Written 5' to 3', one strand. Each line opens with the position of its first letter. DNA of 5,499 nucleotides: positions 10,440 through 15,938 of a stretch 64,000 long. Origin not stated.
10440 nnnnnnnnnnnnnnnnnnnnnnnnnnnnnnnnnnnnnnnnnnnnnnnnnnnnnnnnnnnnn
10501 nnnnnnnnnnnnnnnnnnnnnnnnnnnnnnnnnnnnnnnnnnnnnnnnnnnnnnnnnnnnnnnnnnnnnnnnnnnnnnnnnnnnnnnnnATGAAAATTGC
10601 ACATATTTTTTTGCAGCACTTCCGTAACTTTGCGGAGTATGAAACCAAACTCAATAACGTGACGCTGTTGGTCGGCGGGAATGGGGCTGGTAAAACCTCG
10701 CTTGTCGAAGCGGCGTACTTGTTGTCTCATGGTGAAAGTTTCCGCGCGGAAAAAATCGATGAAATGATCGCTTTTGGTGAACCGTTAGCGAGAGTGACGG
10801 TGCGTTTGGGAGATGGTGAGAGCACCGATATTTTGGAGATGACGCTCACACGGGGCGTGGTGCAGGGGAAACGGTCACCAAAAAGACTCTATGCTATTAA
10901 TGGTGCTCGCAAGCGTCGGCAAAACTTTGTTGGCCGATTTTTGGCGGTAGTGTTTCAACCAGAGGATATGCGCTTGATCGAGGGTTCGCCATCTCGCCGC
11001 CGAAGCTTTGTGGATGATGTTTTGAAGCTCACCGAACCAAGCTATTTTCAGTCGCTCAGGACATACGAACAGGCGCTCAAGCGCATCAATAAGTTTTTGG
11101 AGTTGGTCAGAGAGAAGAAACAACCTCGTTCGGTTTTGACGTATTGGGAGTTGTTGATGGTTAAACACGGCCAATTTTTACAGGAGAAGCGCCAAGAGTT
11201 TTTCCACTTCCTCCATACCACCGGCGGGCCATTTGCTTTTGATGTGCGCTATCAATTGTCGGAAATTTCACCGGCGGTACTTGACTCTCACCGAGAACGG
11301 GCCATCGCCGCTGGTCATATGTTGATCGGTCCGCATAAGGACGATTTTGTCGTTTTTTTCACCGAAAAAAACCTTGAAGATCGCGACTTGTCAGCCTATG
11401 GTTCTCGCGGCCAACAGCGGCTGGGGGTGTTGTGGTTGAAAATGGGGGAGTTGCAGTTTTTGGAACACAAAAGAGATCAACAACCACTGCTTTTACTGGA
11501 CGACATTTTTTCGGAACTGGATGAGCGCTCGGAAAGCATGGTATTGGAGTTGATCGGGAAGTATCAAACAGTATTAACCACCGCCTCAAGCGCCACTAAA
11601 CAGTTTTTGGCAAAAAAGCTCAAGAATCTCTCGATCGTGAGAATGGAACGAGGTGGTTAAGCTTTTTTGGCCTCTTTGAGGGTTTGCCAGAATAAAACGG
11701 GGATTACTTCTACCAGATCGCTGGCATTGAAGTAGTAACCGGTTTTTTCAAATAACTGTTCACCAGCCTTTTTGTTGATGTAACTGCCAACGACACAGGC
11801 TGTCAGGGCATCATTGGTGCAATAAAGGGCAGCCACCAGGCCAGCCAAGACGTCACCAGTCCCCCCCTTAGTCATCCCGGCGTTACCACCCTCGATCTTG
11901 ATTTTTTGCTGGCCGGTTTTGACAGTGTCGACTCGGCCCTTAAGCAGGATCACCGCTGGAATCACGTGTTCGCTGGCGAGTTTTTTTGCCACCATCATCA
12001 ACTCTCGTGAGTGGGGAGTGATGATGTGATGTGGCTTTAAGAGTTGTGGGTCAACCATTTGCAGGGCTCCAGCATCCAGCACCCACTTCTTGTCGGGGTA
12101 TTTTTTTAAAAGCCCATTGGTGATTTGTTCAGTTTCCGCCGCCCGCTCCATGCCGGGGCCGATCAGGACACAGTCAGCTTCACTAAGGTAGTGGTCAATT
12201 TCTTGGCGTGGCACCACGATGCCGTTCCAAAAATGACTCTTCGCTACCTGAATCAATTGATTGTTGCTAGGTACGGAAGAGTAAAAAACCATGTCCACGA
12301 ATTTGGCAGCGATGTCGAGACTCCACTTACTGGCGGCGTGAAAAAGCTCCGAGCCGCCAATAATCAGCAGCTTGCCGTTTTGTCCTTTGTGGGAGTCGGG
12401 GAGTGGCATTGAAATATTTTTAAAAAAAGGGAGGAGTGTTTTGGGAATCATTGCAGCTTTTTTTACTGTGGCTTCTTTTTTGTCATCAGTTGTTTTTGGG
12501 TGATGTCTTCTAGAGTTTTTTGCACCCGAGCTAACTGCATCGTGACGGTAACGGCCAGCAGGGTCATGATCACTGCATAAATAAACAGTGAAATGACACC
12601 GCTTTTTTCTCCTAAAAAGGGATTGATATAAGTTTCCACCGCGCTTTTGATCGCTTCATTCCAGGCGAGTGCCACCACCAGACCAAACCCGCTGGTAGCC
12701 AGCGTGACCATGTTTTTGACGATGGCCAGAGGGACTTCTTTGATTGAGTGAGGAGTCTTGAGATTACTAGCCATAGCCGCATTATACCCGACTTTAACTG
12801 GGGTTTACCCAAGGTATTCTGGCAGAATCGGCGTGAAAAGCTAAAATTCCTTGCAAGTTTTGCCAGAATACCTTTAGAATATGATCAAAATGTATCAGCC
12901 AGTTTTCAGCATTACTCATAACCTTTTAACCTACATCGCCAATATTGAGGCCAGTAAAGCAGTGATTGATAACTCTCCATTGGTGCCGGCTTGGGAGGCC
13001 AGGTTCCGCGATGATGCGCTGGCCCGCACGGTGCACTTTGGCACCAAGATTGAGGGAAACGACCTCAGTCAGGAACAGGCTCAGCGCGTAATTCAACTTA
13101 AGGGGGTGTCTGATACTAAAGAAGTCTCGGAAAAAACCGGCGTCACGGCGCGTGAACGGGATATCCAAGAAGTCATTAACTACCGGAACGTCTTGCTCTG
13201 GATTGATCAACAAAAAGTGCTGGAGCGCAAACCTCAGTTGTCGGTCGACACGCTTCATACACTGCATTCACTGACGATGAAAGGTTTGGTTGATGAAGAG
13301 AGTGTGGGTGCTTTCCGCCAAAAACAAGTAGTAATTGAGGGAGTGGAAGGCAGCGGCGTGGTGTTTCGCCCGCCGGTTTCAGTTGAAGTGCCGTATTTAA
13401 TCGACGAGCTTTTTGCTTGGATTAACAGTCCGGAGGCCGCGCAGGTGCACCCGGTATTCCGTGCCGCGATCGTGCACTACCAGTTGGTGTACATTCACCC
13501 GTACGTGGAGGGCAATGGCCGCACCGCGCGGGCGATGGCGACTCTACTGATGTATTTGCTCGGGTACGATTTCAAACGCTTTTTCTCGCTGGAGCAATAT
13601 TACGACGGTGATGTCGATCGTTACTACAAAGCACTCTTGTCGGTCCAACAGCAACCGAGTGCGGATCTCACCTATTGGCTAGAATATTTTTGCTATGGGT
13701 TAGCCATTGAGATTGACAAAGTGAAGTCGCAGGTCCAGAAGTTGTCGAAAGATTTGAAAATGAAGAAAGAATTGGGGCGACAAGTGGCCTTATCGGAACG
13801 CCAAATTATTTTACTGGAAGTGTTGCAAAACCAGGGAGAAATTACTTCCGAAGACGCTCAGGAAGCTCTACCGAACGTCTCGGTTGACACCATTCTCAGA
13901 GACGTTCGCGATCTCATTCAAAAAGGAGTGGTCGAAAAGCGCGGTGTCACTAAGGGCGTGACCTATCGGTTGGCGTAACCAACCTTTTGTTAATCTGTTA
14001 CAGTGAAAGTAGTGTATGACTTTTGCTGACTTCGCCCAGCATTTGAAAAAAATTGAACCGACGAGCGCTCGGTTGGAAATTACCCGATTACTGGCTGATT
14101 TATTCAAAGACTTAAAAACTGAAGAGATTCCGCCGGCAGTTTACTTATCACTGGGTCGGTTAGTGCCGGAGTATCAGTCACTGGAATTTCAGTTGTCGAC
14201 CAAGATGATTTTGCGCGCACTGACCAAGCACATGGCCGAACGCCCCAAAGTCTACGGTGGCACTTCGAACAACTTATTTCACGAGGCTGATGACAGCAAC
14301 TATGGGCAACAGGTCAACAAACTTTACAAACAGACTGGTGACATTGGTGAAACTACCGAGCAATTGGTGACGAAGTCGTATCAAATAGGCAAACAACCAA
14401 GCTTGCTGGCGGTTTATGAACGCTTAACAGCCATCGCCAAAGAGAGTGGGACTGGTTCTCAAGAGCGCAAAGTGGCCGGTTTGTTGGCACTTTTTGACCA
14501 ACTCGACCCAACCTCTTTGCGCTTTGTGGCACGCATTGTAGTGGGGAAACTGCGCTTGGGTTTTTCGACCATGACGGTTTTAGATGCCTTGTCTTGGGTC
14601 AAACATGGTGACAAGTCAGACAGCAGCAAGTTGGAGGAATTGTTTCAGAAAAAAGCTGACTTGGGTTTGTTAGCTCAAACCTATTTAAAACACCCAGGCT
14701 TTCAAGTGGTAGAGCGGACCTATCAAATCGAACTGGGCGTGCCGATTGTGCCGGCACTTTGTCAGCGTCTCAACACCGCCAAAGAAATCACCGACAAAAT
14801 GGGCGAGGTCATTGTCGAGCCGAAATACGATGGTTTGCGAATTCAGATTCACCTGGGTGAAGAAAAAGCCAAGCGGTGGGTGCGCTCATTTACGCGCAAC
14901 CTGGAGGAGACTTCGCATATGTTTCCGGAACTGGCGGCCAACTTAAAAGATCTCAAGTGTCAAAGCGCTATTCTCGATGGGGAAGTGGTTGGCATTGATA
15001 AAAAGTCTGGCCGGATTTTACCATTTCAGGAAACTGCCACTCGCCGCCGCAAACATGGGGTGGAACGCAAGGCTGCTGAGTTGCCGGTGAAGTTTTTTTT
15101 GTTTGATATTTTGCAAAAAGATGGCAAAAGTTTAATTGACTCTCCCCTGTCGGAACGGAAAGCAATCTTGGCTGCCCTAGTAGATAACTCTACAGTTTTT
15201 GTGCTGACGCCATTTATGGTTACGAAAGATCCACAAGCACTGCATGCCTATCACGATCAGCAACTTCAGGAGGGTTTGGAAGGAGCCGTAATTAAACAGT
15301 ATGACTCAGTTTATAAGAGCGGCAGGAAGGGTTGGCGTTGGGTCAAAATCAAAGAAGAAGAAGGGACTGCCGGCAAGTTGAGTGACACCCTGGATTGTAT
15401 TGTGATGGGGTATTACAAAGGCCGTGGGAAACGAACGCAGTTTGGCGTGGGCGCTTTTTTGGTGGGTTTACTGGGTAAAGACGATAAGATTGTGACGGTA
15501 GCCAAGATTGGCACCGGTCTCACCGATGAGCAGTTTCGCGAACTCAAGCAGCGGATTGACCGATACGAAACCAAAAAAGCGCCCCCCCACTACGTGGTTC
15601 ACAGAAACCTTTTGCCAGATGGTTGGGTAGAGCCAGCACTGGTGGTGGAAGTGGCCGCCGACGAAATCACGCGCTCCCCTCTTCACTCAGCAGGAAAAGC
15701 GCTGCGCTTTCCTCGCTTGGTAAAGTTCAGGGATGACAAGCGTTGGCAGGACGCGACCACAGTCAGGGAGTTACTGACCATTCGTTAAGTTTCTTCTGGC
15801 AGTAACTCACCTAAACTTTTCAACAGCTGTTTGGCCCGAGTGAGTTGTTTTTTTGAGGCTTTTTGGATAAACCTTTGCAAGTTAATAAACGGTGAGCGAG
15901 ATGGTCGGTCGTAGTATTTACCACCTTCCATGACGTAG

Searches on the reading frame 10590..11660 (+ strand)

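Call 72: search_protein_families(library=pfam, proteins=[window:10590-11660:+], max_evalue=0.001)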
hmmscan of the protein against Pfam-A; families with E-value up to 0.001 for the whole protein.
window:10590-11660:+ (356 aa): 6 families
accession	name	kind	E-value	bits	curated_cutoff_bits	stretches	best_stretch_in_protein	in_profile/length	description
PF02463.25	SMC_N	-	7.7e-20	71.7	40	1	3-350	2-211/220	RecF/RecN/SMC N terminal domain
PF13175.12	AAA_15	-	1.1e-07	32.3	32.1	1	1-50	1-52/374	AAA ATPase domain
PF13476.12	AAA_23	-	1e-06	29.9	27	1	8-178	4-178/201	AAA domain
PF13304.12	AAA_21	-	4e-05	24.3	27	0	24-55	1-41/304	AAA domain, putative AbiEii toxin, Type IV TA system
PF20703.3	nSTAND1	-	0.00016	21.9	27.1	1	22-149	33-149/379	Novel STAND NTPase 1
PF13555.12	AAA_29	-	0.00035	20.7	27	1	11-44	12-44/61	P-loop containing region of AAA domain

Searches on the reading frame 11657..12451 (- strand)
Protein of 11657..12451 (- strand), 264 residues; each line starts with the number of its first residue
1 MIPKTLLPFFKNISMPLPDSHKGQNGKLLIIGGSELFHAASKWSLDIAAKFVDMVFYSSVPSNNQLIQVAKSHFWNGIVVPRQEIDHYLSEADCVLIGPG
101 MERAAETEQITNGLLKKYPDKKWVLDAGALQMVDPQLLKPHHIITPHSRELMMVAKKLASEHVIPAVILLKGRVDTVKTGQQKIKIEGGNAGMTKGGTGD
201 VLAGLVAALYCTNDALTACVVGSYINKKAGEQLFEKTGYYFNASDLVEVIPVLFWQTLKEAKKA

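Call 60: search_protein_families(library=pfam, proteins=[window:11657-12451:-], max_evalue=0.01)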
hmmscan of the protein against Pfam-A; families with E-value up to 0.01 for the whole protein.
window:11657-12451:- (264 aa): 2 families
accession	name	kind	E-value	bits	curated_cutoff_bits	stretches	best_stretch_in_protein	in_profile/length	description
PF01256.23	Carb_kinase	-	9.9e-31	107.5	27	1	29-251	2-241/242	NAD(P)H-hydrate dehydratase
PF02110.20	HK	-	3e-05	24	27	1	151-237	140-226/247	Hydroxyethylthiazole kinase family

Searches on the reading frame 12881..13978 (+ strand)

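Call 72: search_protein_families(library=pfam, proteins=[window:12881-13978:+], max_evalue=0.001)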
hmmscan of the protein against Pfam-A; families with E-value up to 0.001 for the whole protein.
window:12881-13978:+ (365 aa): 2 families
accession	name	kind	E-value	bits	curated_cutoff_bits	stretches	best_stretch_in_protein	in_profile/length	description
PF02661.23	Fic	-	1.8e-19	70.8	24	1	120-223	2-92/93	Fic/DOC family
PF08220.18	HTH_DeoR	-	0.00047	20.3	21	0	307-353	1-46/57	DeoR-like helix-turn-helix domain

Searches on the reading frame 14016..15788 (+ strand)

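Call 72: search_protein_families(library=pfam, proteins=[window:14016-15788:+], max_evalue=0.001)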
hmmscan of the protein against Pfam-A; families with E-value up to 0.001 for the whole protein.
window:14016-15788:+ (590 aa): 4 families
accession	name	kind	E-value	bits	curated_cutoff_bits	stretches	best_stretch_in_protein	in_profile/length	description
PF01068.26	DNA_ligase_A_M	-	4.5e-48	164.1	26.2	1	246-446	1-204/204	ATP dependent DNA ligase domain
PF04675.19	DNA_ligase_A_N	-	5.7e-32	111.7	24.6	1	3-193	2-174/174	DNA ligase N terminus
PF04679.21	DNA_ligase_A_C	-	1.5e-21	77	27.5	1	477-575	4-94/94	ATP dependent DNA ligase C terminal region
PF09414.15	RNA_ligase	-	1.8e-07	31.9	27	1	264-445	2-170/171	RNA ligase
